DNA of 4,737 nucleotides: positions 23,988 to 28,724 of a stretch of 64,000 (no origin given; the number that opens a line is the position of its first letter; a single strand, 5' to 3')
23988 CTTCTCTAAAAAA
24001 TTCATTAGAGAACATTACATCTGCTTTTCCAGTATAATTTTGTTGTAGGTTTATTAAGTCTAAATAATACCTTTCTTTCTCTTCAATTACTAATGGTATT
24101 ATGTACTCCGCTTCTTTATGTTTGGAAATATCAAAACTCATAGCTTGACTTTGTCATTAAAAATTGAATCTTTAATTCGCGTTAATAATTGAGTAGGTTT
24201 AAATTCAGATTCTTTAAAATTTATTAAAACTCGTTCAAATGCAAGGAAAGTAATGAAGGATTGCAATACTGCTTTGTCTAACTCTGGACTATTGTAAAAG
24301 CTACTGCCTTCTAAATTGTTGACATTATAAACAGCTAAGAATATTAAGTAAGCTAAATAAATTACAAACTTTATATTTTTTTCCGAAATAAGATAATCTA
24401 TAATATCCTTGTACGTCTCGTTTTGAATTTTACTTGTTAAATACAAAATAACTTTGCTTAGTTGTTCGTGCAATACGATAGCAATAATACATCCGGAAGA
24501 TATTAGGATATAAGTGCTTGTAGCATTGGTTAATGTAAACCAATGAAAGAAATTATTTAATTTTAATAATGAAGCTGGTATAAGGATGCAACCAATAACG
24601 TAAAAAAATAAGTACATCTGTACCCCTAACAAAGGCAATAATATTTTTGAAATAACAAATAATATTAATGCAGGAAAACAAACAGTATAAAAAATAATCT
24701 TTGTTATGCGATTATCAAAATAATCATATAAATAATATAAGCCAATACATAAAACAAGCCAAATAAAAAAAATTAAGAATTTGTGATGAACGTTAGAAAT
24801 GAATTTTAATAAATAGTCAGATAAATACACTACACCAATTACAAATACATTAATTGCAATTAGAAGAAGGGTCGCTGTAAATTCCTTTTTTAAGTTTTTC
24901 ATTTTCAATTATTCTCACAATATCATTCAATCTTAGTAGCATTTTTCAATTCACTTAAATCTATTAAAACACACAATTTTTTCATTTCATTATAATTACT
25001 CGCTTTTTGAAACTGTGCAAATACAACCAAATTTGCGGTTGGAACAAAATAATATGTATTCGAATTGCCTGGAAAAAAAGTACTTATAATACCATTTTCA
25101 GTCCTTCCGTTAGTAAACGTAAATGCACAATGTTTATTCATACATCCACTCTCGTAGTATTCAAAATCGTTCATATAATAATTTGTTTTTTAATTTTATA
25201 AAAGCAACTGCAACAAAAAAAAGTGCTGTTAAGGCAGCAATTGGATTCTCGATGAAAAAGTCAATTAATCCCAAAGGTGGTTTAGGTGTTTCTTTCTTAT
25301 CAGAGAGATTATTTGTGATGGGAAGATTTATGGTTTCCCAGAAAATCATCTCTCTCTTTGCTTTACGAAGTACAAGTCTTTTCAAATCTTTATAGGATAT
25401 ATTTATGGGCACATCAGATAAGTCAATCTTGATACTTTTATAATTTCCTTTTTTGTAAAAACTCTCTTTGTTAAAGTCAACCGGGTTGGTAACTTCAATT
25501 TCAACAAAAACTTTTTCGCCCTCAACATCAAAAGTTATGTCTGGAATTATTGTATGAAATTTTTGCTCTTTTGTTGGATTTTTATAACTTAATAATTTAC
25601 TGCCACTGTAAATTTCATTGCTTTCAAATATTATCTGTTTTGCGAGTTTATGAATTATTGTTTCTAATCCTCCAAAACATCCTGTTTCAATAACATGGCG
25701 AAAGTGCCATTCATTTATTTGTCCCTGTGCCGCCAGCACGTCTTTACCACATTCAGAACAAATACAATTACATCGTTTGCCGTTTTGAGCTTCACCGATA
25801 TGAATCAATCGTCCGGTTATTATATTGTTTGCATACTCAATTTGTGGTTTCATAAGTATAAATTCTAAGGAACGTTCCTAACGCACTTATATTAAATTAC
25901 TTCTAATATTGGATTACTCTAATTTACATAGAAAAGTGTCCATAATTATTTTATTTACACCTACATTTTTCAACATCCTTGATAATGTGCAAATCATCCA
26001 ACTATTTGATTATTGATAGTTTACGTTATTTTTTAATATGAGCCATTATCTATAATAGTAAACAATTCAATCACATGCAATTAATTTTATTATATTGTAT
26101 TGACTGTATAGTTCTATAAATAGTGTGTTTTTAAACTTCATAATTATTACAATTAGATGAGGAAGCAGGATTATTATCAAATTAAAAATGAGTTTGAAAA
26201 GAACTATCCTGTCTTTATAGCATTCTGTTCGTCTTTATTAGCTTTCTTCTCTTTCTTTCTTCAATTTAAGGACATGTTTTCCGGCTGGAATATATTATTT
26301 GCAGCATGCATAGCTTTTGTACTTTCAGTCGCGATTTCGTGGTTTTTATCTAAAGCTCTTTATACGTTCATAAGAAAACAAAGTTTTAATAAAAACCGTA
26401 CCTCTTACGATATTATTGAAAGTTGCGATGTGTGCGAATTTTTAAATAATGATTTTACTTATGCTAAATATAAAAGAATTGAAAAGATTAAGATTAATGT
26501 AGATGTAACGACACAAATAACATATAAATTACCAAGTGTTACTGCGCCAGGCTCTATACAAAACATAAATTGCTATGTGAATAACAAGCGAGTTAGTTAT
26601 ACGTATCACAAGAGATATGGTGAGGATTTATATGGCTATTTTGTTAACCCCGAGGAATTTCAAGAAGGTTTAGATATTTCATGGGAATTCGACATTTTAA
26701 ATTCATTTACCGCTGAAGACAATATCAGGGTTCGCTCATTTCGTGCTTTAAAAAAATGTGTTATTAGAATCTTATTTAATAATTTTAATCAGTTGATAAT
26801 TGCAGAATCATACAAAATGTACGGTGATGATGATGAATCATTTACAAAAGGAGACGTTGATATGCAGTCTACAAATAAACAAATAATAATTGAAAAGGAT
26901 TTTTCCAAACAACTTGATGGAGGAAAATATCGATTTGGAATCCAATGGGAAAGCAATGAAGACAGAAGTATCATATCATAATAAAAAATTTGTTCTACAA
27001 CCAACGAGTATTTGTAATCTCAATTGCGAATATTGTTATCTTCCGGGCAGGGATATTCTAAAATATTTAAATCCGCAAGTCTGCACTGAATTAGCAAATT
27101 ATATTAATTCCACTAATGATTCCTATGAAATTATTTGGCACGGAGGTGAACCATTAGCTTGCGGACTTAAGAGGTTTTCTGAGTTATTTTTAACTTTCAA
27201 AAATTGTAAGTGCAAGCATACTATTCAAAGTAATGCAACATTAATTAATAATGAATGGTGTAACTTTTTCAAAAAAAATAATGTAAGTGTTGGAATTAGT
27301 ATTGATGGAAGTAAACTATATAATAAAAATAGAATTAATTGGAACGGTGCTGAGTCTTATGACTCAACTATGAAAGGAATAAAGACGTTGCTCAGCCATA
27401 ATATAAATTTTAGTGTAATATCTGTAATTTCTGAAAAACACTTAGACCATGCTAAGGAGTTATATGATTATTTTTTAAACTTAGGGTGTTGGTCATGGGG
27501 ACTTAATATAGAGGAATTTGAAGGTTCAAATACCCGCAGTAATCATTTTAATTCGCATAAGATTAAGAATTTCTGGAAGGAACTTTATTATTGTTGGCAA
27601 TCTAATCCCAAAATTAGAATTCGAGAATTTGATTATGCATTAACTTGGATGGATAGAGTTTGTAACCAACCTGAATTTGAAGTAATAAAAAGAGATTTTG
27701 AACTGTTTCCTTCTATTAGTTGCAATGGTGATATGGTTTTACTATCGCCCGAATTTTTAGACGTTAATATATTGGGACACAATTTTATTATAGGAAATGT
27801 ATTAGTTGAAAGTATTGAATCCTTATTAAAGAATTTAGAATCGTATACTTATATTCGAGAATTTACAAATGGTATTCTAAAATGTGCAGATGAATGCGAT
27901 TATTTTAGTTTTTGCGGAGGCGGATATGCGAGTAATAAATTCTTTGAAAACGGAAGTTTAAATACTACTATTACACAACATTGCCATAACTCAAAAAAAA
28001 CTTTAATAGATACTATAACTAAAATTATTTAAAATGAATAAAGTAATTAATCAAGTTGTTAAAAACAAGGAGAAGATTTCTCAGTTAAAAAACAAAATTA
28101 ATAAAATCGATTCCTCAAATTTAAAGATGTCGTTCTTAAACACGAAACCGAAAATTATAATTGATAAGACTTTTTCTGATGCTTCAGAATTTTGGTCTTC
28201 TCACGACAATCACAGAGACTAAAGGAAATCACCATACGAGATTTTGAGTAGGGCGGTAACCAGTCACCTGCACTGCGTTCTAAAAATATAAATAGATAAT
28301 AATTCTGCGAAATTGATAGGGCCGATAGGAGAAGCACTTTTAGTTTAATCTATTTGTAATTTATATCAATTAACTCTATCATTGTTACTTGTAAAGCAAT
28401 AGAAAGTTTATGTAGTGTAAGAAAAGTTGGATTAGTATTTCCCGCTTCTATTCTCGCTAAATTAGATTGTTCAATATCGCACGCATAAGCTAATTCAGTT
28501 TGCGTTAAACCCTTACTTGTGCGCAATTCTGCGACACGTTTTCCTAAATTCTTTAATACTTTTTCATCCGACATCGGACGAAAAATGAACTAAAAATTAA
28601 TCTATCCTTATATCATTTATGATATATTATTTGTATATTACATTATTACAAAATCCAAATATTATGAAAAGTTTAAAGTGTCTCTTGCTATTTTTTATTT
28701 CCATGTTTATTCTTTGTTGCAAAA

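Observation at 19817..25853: Eight-gene, translationally coupled operon of unknowns with a membrane nuclease, a polytopic membrane protein and an RNxxxH protein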

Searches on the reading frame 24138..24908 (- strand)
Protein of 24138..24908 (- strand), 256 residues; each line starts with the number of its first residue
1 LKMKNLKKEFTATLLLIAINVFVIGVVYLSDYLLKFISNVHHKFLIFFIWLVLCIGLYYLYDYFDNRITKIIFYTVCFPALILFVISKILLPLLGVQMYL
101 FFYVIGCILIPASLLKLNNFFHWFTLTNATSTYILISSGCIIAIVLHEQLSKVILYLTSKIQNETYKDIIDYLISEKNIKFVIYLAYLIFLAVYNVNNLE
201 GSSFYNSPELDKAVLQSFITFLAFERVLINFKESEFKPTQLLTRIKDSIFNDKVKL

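Call 4: search_protein_families(library=pfam, proteins=[window:24138-24908:-], max_evalue=1)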
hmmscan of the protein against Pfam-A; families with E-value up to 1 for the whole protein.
window:24138-24908:- (256 aa): 0 families

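Call 5: search_protein_families(library=padloc, proteins=[window:24138-24908:-], max_evalue=1)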
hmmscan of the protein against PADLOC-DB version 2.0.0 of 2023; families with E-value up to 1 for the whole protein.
window:24138-24908:- (256 aa): 0 families

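Call 6: search_protein_families(library=ncbifam, proteins=[window:24138-24908:-], max_evalue=1)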
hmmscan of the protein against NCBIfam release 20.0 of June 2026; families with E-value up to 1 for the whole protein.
window:24138-24908:- (256 aa): 1 family
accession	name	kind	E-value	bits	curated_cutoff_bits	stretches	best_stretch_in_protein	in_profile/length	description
NF009989.0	PRK13455.1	equivalog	0.3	11.1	249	1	173-194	23-44/185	F0F1 ATP synthase subunit B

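Call 7: search_protein_families(library=phrogs, proteins=[window:24138-24908:-], max_evalue=1)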
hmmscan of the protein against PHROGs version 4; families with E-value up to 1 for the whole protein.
window:24138-24908:- (256 aa): 1 family
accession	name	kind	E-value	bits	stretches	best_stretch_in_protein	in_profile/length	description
phrog_24782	-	unknown function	0.078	13.9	1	5-35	8-38/82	-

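Call 52: search_protein_representatives(protein=window:24138-24908:-)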
Query: 256 residues. Proteins with E-value up to 0.001 (for the whole library): 187; up to 1e-10: 90; up to 1e-30: 4. The best 150 are listed.
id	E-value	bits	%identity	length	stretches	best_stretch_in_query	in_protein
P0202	8.0e-155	530.0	100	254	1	3-256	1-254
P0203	6.7e-37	143.9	39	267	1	3-250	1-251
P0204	3.2e-35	138.4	35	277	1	4-252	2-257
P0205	9.3e-31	123.8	33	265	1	4-252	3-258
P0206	1.1e-30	123.5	33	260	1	5-249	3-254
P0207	4.6e-30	121.5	36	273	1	3-249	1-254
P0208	6.1e-29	117.8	37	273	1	14-246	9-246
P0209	1.0e-28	117.1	35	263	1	3-252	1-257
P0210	2.0e-28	116.2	32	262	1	6-253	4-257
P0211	2.8e-27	112.4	31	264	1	5-253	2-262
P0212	7.1e-27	111.1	35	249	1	18-250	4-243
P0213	4.7e-26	108.4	32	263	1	9-251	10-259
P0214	4.5e-25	105.2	31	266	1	2-252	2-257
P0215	8.0e-24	101.1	31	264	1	6-252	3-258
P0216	9.2e-24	100.9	33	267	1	4-252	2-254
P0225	1.0e-20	90.9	30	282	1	21-251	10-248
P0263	1.9e-13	67.1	26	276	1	6-248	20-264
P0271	8.4e-13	65.0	27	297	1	8-249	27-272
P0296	3.9e-10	56.3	25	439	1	19-250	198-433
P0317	3.9e-08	49.7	26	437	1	12-239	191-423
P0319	6.5e-08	49.0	24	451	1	14-242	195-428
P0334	1.1e-06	45.0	24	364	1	15-234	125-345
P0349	1.6e-05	41.1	28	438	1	43-242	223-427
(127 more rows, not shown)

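Call 54: search_protein_families(library=pfam, proteins=[P0296, P0317, P0319, P0349, P0334, P0203, P0204, P0271, P0225, P0263], max_evalue=0.01)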
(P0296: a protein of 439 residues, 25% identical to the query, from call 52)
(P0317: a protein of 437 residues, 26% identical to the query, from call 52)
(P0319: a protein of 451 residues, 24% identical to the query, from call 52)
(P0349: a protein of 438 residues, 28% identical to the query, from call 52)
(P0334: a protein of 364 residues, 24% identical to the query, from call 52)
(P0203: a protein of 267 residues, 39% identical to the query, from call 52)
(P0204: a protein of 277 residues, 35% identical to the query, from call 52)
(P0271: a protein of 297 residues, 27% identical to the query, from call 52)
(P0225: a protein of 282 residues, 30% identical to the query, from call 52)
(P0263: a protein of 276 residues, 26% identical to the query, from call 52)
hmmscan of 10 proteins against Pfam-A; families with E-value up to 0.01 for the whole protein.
P0296 (439 aa): 0 families

P0317 (437 aa): 0 families

P0319 (451 aa): 0 families

P0349 (438 aa): 0 families

P0334 (364 aa): 0 families

P0203 (267 aa): 0 families

P0204 (277 aa): 0 families

P0271 (297 aa): 0 families

P0225 (282 aa): 0 families

P0263 (276 aa): 0 families

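Call 77: find_related_loci(query=A4, collection=viral_contigs, flank=8000)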
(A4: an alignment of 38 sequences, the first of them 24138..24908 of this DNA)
Query A4 (256 aa) in viral_contigs; peptide patterns used: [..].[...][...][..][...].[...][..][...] (x = any residue, [..] = any of these).
50 stretches matched a pattern, but none encodes a relative of the query by tblastn (E <= 1e-3).

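Call 103: search_solved_structures(query=A4, max_evalue=1)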
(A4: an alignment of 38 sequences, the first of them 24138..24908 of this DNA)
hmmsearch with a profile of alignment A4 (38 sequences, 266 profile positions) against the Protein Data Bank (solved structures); distinct sequences matched with E-value up to 1: 2.
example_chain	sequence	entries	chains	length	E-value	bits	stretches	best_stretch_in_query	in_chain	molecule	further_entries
6bvg_A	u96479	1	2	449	0.23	14.2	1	55-126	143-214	Protein-N(Pi)-phosphohistidine-sugar phosphotransferase (Enzyme II of the phosphotransfera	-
5iws_A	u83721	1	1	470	0.25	14.1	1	55-126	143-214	Protein-N(Pi)-phosphohistidine-sugar phosphotransferase (Enzyme II of the phosphotransfera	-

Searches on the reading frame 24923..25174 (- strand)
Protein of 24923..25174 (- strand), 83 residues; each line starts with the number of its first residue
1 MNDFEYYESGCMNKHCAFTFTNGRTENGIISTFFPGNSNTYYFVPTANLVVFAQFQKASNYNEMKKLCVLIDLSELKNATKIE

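Call 4: search_protein_families(library=pfam, proteins=[window:24923-25174:-], max_evalue=1)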
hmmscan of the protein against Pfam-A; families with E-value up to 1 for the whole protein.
window:24923-25174:- (83 aa): 0 families

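Call 5: search_protein_families(library=padloc, proteins=[window:24923-25174:-], max_evalue=1)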
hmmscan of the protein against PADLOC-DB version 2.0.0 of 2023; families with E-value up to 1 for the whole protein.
window:24923-25174:- (83 aa): 0 families

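Call 6: search_protein_families(library=ncbifam, proteins=[window:24923-25174:-], max_evalue=1)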
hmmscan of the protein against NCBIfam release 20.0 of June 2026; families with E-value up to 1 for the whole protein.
window:24923-25174:- (83 aa): 0 families

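Call 7: search_protein_families(library=phrogs, proteins=[window:24923-25174:-], max_evalue=1)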
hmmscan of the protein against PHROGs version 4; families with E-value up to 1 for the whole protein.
window:24923-25174:- (83 aa): 0 families

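Call 62: list_cluster_members(proteins=[window:24923-25174:-, window:22246-22929:-, window:22062-22256:-, window:19817-20161:-, window:19613-19792:-])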
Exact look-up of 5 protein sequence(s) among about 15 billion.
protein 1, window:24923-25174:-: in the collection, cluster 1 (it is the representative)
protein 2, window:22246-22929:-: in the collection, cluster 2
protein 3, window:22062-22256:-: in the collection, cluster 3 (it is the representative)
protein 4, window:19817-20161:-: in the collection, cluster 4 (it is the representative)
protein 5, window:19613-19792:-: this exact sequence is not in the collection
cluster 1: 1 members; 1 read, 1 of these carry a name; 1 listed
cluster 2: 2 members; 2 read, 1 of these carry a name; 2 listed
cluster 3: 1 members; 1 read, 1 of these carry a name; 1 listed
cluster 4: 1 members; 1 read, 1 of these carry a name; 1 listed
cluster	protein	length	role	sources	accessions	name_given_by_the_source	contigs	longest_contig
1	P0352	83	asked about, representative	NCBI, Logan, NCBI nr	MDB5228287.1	MAG: hypothetical protein JWN78_2480 [Bacteroidota bacterium] | hypothetical protein [Bacteroidota bacterium]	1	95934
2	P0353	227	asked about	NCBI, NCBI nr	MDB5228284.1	MAG: hypothetical protein JWN78_2477 [Bacteroidota bacterium] | hypothetical protein [Bacteroidota bacterium]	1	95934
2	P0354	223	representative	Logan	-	-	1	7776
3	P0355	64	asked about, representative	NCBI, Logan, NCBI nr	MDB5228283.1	MAG: hypothetical protein JWN78_2476 [Bacteroidota bacterium] | hypothetical protein [Bacteroidota bacterium]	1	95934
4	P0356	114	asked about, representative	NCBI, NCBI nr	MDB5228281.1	MAG: hypothetical protein JWN78_2474 [Bacteroidota bacterium] | hypothetical protein [Bacteroidota bacterium]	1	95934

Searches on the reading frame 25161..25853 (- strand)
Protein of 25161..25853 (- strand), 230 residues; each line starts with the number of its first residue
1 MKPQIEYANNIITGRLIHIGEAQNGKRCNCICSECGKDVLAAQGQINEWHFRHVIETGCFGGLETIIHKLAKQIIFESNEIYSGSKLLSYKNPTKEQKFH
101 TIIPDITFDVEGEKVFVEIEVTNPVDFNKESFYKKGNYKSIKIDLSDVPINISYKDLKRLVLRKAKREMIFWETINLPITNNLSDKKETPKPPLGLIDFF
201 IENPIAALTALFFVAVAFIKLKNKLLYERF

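Call 4: search_protein_families(library=pfam, proteins=[window:25161-25853:-], max_evalue=1)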
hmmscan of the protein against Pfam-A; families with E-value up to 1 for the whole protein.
window:25161-25853:- (230 aa): 2 families
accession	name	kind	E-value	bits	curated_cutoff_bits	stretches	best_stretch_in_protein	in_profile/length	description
PF25164.1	CoiA_N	-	0.0012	18.7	26.3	1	26-59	14-47/50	Competence protein CoiA, N-terminal domain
PF25169.1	DUF7830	-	0.0017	18.6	27.5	1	22-57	27-62/72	Domain of unknown function (DUF7830)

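Call 5: search_protein_families(library=padloc, proteins=[window:25161-25853:-], max_evalue=1)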
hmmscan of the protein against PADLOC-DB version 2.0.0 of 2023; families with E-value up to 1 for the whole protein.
window:25161-25853:- (230 aa): 1 family
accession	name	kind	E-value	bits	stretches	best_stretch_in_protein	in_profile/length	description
PDLC00005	DruB1|DruB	-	0.0079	12.9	1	6-60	2-54/552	Unknown function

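Call 6: search_protein_families(library=ncbifam, proteins=[window:25161-25853:-], max_evalue=1)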
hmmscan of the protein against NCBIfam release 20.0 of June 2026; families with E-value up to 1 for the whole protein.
window:25161-25853:- (230 aa): 1 family
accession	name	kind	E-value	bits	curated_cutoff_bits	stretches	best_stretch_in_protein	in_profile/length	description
NF047619.1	NADase_discoid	domain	0.13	12.3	38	1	105-155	39-90/130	NADase-type glycan-binding domain-containing protein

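Call 7: search_protein_families(library=phrogs, proteins=[window:25161-25853:-], max_evalue=1)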
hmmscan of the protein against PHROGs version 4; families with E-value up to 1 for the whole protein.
window:25161-25853:- (230 aa): 5 families
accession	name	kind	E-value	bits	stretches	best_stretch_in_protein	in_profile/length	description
phrog_2190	-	DNA, RNA and nucleotide metabolism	0.063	14.2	1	92-131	94-141/197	replication initiation protein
phrog_9509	-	unknown function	0.11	13.8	1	32-138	15-124/158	-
phrog_23808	-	unknown function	0.21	12.5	1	87-139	83-138/171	-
phrog_31295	-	unknown function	0.35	11.8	0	73-89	17-33/44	-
phrog_35070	-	unknown function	0.37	12.2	1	99-146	34-79/95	-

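Call 31: find_homologous_proteins(query=window:25161-25853:-, max_evalue=0.001)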
Query window:25161-25853:- (230 aa): 5 proteins with E <= 0.001 among 229 candidates.
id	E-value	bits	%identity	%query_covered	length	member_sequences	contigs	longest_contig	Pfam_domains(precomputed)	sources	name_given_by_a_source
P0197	3.5e-151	519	100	100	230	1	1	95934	-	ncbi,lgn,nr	ncbi:MAG: hypothetical protein JWN78_2481 [Bacteroidota bacterium]|nr:hypothetical protein [Bacteroi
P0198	6.4e-46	175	46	84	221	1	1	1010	-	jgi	-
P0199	1.0e-45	174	49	74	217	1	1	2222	-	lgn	-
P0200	6.4e-45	171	47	73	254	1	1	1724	-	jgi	jgi:hypothetical protein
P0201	3.6e-41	159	41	97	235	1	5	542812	-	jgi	jgi:hypothetical protein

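Call 32: find_encoding_contigs(protein=P0201, flank=10000, max_places=3)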
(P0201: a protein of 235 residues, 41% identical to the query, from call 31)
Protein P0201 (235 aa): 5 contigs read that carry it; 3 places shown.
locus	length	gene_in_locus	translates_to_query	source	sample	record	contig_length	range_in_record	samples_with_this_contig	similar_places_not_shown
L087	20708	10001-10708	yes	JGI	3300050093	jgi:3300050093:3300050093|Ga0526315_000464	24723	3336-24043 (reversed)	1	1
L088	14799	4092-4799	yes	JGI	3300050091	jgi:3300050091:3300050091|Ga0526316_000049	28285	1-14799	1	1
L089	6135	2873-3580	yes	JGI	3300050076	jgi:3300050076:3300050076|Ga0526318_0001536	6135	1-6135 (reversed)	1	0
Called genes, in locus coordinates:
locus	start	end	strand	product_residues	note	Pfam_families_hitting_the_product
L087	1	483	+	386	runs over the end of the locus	PF00491:Arginase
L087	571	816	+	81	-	PF00173:Cyt-b5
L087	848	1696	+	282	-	PF01869:BcrAD_BadFG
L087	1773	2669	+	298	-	PF13580:SIS_2 (faint), PF22198:GKRP_SIS_2 (weak), PF22645:GKRP_SIS_N, PF01380:SIS (weak), PF20741:GKRP-like_C (weak)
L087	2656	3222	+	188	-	-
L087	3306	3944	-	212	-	PF10263:SprT-like (weak)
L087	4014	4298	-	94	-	-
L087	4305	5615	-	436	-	PF00005:ABC_tran (faint), PF00009:GTP_EFTU, PF01926:MMR_HSR1, PF02421:FeoB_N, PF00009:GTP_EFTU, PF01926:MMR_HSR1, PF02421:FeoB_N, PF14714:KH_dom-like, +5 more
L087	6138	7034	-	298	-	PF01926:MMR_HSR1, PF02421:FeoB_N, PF03193:RsgA_GTPase (faint), PF04548:AIG1 (weak), PF10662:PduV-EutP (weak), PF00071:Ras (weak), PF00009:GTP_EFTU, PF07650:KH_2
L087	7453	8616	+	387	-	PF12686:DUF3800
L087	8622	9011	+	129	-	PF28530:DUF8426 (faint)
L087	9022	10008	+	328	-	-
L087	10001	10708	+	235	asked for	-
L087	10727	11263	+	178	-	-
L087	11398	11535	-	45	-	-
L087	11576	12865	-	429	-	PF17293:Arm-DNA-bind_5 (weak), PF13102:Phage_int_SAM_5, PF00589:Phage_integrase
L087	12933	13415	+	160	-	PF12728:HTH_17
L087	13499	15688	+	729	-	PF08800:BT4734-like_N, PF13148:DUF3987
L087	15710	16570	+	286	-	-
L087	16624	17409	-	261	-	PF13276:HTH_21, PF00665:rve, PF13610:DDE_Tnp_IS240 (weak), PF13683:rve_3, PF13333:rve_2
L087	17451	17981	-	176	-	PF01527:HTH_Tnp_1 (weak), PF13518:HTH_28 (weak), PF13551:HTH_29 (faint), PF13518:HTH_28 (weak)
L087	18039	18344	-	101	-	-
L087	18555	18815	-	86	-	-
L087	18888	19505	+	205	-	-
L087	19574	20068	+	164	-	-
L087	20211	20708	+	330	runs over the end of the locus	PF04371:PAD_porph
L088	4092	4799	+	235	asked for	-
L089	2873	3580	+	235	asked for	-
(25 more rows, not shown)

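Call 40: search_protein_families(library=pfam, alignment_id=A3, max_evalue=0.1)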
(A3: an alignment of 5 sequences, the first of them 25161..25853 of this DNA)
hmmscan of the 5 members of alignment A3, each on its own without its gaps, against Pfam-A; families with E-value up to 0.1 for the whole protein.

A. member 1, window:25161-25853:- (230 aa): 2 families
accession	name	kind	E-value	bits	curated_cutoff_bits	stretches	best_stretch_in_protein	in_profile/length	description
PF25164.1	CoiA_N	-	0.0012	18.7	26.3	1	26-59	14-47/50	Competence protein CoiA, N-terminal domain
PF25169.1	DUF7830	-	0.0017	18.6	27.5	1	22-57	27-62/72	Domain of unknown function (DUF7830)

B. families by the number of members that match (of 5 scanned): 4 families
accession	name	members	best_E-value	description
PF25169.1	DUF7830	3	0.0017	Domain of unknown function (DUF7830)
PF25164.1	CoiA_N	1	0.0012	Competence protein CoiA, N-terminal domain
PF09138.17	Urm1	1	0.02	Urm1 (Ubiquitin related modifier)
PF00882.24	Zn_dep_PLPC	1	0.067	Zinc dependent phospholipase C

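Call 41: search_solved_structures(query=A3, max_evalue=5, show_alignments=3)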
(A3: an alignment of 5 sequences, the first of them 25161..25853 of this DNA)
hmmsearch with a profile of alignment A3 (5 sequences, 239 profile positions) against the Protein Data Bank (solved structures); distinct sequences matched with E-value up to 5: 0.

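Call 89: search_protein_families(library=pfam, proteins=[L087:9022-10008:+], max_evalue=0.01)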
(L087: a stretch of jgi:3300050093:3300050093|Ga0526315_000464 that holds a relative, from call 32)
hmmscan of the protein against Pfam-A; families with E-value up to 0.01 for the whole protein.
L087:9022-10008:+ (328 aa): 0 families

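Call 99: find_encoding_contigs(protein=P0199, flank=3000, max_places=2)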
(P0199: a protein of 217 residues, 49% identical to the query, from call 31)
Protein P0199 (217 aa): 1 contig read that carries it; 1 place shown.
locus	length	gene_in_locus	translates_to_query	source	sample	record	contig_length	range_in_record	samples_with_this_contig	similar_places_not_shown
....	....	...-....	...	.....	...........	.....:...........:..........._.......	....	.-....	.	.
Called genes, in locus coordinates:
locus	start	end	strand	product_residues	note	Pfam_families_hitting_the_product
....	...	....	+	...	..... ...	-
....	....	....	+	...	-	-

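Call 100: find_encoding_contigs(protein=P0200, flank=3000, max_places=2)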
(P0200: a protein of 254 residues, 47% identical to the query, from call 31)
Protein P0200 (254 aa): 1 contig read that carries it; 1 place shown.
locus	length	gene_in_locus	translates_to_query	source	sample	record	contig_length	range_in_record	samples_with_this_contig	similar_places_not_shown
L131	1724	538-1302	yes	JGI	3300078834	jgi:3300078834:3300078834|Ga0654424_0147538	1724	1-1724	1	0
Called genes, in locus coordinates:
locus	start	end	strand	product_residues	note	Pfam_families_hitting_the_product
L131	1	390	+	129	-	?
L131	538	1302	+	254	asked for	-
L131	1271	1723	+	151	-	?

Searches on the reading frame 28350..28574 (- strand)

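Call 8: search_protein_families(library=pfam, proteins=[window:28350-28574:-], max_evalue=0.01)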
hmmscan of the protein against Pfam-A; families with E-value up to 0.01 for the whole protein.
window:28350-28574:- (74 aa): 5 families
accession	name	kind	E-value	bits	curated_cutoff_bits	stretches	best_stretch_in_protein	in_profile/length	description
PF01381.28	HTH_3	-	1.7e-11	44.4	23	1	15-68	2-55/55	Helix-turn-helix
PF13560.12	HTH_31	-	1.6e-08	35.2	27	1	10-61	2-54/64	Helix-turn-helix domain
PF13443.12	HTH_26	-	5.2e-07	30.3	22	1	17-71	5-60/63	Cro/C1-type HTH DNA-binding domain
PF12844.13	HTH_19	-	1.6e-06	28.3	30.2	1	11-58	1-48/64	Helix-turn-helix domain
PF13744.12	HTH_37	-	0.0011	19.2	27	1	9-47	18-56/80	Helix-turn-helix domain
